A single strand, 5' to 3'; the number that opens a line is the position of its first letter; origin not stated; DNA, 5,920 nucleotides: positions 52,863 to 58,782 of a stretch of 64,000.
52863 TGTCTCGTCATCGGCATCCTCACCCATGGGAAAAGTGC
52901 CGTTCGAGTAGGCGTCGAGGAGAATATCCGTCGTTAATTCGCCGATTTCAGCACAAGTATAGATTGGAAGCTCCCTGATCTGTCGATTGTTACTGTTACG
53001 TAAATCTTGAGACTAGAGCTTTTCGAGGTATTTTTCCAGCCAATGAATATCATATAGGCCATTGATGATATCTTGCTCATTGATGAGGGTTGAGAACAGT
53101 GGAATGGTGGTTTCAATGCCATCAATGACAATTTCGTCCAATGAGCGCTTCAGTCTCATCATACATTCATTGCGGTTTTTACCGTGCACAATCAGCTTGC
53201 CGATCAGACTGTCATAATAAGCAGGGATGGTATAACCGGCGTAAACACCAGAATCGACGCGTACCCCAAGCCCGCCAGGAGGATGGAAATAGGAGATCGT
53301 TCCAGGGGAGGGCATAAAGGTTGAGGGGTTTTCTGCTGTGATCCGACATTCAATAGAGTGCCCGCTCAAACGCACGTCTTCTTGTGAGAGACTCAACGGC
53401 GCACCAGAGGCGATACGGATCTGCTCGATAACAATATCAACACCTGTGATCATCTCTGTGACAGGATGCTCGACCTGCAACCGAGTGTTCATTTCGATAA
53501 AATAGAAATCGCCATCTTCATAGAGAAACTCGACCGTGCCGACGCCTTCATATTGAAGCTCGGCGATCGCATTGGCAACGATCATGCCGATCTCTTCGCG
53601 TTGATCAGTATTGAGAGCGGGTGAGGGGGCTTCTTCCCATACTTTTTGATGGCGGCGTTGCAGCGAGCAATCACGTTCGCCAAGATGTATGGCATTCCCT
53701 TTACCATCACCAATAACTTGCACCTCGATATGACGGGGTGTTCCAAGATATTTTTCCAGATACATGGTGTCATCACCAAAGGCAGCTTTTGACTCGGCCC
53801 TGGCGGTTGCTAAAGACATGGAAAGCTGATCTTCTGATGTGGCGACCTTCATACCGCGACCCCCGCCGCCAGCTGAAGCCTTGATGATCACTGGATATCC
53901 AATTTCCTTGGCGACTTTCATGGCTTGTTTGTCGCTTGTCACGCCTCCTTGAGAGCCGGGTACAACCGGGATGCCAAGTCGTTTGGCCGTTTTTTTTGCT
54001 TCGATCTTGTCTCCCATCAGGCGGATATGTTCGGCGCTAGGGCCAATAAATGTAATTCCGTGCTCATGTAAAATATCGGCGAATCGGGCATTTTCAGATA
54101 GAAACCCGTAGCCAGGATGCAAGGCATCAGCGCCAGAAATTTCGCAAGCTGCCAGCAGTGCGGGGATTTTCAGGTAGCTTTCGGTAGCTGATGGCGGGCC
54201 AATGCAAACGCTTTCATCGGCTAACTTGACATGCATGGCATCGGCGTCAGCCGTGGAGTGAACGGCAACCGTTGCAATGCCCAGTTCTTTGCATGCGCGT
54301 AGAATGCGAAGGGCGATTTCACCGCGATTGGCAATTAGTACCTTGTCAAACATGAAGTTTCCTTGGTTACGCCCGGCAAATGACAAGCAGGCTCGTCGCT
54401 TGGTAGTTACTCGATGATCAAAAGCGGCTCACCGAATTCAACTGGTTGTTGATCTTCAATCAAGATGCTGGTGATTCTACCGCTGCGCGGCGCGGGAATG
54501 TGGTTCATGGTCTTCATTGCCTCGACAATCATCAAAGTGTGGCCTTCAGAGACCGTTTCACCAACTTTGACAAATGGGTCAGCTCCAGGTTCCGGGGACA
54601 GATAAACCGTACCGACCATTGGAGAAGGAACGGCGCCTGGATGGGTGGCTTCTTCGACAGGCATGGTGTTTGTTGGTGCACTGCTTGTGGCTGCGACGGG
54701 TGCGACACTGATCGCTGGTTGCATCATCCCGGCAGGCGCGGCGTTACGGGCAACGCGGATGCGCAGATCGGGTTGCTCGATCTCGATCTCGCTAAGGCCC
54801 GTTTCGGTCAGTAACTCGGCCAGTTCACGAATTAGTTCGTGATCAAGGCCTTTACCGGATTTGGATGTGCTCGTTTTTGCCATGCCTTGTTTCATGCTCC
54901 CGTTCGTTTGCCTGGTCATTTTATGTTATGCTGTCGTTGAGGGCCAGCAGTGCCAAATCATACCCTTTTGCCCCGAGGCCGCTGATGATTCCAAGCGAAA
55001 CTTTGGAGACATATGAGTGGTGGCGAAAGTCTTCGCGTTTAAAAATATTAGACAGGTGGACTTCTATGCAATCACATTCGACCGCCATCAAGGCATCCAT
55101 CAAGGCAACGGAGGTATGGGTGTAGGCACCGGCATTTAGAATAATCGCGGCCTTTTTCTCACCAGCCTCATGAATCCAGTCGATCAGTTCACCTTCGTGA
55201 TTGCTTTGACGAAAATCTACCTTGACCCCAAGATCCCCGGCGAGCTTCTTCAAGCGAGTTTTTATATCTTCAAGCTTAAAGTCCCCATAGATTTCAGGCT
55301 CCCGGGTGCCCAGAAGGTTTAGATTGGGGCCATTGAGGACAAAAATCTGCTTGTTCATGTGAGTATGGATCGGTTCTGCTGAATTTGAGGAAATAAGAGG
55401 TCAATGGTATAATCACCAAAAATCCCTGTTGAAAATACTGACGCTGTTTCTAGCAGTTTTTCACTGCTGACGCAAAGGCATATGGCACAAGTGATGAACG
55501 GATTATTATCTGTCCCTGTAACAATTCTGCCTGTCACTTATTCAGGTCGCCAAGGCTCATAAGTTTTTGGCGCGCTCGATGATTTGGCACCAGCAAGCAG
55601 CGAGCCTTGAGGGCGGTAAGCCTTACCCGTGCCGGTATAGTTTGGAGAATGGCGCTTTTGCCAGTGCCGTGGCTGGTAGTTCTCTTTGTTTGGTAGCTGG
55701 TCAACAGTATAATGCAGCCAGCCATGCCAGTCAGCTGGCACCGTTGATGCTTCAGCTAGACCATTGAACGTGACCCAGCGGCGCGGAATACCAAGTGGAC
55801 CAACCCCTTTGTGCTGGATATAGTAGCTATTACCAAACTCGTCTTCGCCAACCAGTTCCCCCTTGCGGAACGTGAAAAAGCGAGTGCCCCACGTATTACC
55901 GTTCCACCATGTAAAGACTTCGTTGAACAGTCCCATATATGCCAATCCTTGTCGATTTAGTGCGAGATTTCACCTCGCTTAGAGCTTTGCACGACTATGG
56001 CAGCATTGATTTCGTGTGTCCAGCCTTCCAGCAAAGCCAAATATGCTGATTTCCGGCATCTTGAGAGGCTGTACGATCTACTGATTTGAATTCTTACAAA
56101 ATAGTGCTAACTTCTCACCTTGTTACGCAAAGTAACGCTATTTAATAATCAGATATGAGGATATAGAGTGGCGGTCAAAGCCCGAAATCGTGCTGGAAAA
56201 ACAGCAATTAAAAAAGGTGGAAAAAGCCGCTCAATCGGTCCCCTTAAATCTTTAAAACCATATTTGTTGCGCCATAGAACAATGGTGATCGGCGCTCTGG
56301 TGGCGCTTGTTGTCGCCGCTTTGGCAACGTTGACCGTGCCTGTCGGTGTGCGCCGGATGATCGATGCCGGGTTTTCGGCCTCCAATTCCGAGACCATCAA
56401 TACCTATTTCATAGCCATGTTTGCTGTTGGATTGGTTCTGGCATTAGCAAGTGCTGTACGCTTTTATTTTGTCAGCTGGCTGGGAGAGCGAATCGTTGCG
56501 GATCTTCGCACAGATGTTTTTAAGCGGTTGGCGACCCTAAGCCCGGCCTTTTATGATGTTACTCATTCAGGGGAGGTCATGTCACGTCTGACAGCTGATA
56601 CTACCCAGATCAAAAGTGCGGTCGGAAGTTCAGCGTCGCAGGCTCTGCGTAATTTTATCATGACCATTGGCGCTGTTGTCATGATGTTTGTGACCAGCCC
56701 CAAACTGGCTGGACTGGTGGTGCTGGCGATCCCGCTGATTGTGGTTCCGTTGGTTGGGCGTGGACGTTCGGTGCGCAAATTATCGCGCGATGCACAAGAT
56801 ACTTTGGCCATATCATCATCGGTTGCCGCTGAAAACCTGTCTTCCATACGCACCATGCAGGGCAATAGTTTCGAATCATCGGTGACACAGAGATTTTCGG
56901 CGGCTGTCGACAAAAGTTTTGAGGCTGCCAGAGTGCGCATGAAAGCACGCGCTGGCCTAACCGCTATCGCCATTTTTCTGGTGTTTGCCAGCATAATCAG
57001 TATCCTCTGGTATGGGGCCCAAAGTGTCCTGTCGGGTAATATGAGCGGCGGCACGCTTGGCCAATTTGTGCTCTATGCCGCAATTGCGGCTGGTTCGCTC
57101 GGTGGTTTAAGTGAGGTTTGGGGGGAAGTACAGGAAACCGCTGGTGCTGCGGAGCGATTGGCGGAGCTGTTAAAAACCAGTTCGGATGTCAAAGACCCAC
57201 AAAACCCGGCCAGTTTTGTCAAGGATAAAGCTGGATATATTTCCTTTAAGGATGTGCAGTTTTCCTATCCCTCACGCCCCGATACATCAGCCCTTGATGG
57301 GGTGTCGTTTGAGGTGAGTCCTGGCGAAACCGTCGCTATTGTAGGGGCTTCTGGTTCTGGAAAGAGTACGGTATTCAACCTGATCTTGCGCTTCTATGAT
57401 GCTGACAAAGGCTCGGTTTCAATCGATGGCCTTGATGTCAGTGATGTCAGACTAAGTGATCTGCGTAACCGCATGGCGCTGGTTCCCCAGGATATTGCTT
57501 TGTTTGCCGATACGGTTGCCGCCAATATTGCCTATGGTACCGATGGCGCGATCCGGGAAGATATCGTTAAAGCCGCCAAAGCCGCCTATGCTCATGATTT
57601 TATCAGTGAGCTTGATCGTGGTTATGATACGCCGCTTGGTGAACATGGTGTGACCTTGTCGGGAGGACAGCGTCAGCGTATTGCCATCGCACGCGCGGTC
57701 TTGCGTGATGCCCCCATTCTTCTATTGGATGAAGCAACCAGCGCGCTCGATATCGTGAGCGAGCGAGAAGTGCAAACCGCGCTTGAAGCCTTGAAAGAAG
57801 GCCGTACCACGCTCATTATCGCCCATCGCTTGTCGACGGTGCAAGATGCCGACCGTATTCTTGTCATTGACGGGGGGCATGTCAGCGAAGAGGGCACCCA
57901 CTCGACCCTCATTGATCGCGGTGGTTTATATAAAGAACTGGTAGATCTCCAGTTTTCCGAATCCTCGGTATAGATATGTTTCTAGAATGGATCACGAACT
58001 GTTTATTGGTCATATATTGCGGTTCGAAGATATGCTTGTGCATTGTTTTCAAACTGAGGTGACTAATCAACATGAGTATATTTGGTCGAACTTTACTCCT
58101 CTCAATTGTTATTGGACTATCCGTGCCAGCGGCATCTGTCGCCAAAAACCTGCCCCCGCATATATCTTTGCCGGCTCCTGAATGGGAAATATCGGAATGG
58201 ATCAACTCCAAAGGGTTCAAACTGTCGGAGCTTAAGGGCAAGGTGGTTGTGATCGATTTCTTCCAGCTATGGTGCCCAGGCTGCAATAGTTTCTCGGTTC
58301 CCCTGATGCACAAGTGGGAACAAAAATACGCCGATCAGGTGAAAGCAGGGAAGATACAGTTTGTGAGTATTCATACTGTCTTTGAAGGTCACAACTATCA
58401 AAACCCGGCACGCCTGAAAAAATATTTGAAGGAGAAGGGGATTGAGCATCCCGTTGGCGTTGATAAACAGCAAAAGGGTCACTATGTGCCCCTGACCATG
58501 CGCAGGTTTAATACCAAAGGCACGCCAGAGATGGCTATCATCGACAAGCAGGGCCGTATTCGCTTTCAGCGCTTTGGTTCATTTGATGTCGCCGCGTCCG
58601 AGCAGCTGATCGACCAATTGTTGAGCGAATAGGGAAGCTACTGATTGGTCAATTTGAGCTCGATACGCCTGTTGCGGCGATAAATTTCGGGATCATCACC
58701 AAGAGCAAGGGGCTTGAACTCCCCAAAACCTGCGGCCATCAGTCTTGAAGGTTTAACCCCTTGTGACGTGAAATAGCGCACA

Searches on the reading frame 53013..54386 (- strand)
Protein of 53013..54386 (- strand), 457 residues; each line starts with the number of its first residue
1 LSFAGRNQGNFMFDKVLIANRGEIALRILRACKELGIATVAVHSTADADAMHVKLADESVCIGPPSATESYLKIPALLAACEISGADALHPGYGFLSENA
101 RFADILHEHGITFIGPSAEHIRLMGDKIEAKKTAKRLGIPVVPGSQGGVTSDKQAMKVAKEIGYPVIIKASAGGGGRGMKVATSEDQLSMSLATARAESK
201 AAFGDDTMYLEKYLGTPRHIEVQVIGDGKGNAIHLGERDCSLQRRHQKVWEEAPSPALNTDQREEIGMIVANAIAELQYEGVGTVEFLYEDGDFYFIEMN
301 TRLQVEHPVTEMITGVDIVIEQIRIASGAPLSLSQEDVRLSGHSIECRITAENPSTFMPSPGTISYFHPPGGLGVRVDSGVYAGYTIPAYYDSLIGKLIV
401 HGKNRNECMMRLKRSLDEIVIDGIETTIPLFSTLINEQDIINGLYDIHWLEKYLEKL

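Call 15: search_protein_families(library=ncbifam, proteins=[window:53013-54386:-], max_evalue=0.00001)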
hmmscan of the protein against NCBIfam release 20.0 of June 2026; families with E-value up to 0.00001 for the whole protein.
window:53013-54386:- (457 aa): 37 families (the best 25 are shown)
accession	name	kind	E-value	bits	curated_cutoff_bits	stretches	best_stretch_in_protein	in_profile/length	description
NF006367.0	PRK08591.1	subfamily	8.7e-229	759.8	597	1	12-455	1-446/451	acetyl-CoA carboxylase biotin carboxylase subunit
TIGR00514.1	accC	equivalog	2.5e-213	708.9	626.5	1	12-455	1-446/449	acetyl-CoA carboxylase biotin carboxylase subunit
NF006406.0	PRK08654.1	equivalog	2.4e-195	649.8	739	1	12-453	1-443/499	acetyl-CoA carboxylase biotin carboxylase subunit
NF004085.0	PRK05586.1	equivalog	1.1e-194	647.5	723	1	12-455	1-446/448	acetyl-CoA carboxylase biotin carboxylase subunit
NF009471.0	PRK12833.1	equivalog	1.3e-184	614.1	686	1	14-456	6-450/467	acetyl-CoA carboxylase biotin carboxylase subunit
NF006286.0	PRK08462.1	equivalog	2.9e-178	593.3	740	1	14-453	5-444/445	acetyl-CoA carboxylase biotin carboxylase subunit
NF009554.0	PRK12999.1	equivalog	9.5e-173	576.7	965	1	12-452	4-454/1147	pyruvate carboxylase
NF005525.0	PRK07178.1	equivalog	6.5e-166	552.6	768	1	12-455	1-444/471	acetyl-CoA carboxylase biotin carboxylase subunit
TIGR01235.1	pyruv_carbox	equivalog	1.6e-155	519.4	1114.45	1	15-451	1-449/1143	pyruvate carboxylase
NF006287.0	PRK08463.1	equivalog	3.1e-153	511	775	1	12-457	1-448/479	acetyl-CoA carboxylase subunit A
TIGR02712.1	urea_carbox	equivalog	6.2e-150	501.1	1303.85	1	13-453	1-442/1201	urea carboxylase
TIGR01369.1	CPSaseII_lrg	equivalog_domain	6.8e-21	73.6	1027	1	102-334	645-872/1052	carbamoyl-phosphate synthase (glutamine-hydrolyzing) large subunit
NF003671.0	PRK05294.1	equivalog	4.7e-19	67.5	599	1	101-332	641-867/1058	carbamoyl-phosphate synthase large subunit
TIGR01205.1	D_ala_D_alaTIGR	subfamily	1.2e-15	57.3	245.65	1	97-301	77-285/318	D-alanine--D-alanine ligase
NF002378.0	PRK01372.1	subfamily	4.3e-13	48.6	243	1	98-301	72-269/305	D-alanine--D-alanine ligase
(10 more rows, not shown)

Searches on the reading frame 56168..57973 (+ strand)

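Call 15: search_protein_families(library=ncbifam, proteins=[window:56168-57973:+], max_evalue=0.00001)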
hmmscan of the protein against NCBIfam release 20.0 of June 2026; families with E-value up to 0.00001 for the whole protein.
window:56168-57973:+ (601 aa): 183 families (the best 25 are shown)
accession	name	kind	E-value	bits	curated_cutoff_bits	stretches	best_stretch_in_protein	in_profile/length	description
TIGR02204.1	MsbA_rel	hypoth_equivalog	4.9e-246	817.9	780.4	1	22-596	2-576/576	ABC transporter, permease/ATP-binding protein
TIGR00958.1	3a01208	subfamily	8.4e-145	483.8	874.6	1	25-592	148-711/711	antigen peptide transporter 2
TIGR02203.1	MsbA_lipidA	equivalog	4.4e-142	474.5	602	1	29-598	5-572/572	lipid A export permease/ATP-binding protein MsbA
NF008381.0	PRK11176.1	equivalog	1.9e-129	432.7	867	1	26-597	13-581/582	lipid A ABC transporter ATP-binding protein/permease MsbA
NF052233.1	CphA_assoc_ABC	equivalog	1.8e-115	387.1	880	1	71-596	218-744/766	cyanophycin metabolism-associated ABC transporter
TIGR01846.1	type_I_sec_HlyB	subfamily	1.9e-112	376.8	725.55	1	30-595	131-692/694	type I secretion system permease/ATPase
NF045513.1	HepA_fam_ABC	equivalog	2.7e-108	363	725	1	69-590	83-604/610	heterocyst formation ABC transporter subunit HepA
NF010178.0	PRK13657.1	equivalog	8.2e-104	348.1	733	1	32-596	13-571/588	glucan ABC transporter ATP-binding protein/ permease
TIGR03796.1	NHLM_micro_ABC1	equivalog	4.7e-99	332.5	853.3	1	15-592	133-709/710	NHLP family bacteriocin export ABC transporter peptidase/permease/ATPase subunit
NF008055.0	PRK10789.1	equivalog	1.3e-95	321.1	845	1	29-598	7-574/590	SmdA family multidrug ABC transporter permease/ATP-binding protein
TIGR03375.1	type_I_sec_LssB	subfamily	3.3e-94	316.5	693.1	1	32-582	143-689/696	type I secretion system permease/ATPase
TIGR01193.1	bacteriocin_ABC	subfamily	3.1e-90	303.6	523.85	1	25-592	143-706/708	peptide cleavage/export ABC transporter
TIGR03797.1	NHLM_micro_ABC2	equivalog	9e-84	282.2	709.4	1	21-595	119-685/686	NHLP bacteriocin export ABC transporter permease/ATPase subunit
TIGR01192.1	chvA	subfamily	2.1e-83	280.9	585.4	1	32-592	13-567/585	glucan export ABC transporter ATP-binding protein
TIGR02868.1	CydC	equivalog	7.8e-80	269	329.05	1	108-555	83-530/530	thiol reductant ABC exporter subunit CydC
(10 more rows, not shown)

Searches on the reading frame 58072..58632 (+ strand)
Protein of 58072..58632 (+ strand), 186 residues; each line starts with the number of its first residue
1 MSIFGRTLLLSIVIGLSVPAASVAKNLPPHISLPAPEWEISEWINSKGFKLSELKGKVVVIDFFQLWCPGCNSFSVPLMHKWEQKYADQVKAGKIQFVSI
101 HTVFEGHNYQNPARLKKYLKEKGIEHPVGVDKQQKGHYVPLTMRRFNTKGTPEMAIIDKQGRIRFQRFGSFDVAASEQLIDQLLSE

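Call 65: search_protein_families(library=pfam, proteins=[window:58072-58632:+], max_evalue=0.001)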
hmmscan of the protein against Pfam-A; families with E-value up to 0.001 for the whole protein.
window:58072-58632:+ (186 aa): 6 families
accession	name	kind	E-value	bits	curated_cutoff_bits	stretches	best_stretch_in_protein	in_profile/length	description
PF08534.16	Redoxin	-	3.8e-09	36.9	26.6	1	47-171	19-136/148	Redoxin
PF00578.27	AhpC-TSA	-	5.3e-09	36.5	26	1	34-165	4-123/124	AhpC/TSA family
PF13905.12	Thioredoxin_8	-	8.7e-08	32.8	27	1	56-163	1-94/94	Thioredoxin-like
PF00085.26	Thioredoxin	-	3.7e-05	24.1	23.5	1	56-108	18-69/103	Thioredoxin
PF13462.12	Thioredoxin_4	-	0.00044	20.9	23.2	1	55-108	12-61/165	Thioredoxin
PF13098.12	Thioredoxin_2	-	0.00072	20.3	27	0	54-166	3-90/104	Thioredoxin-like domain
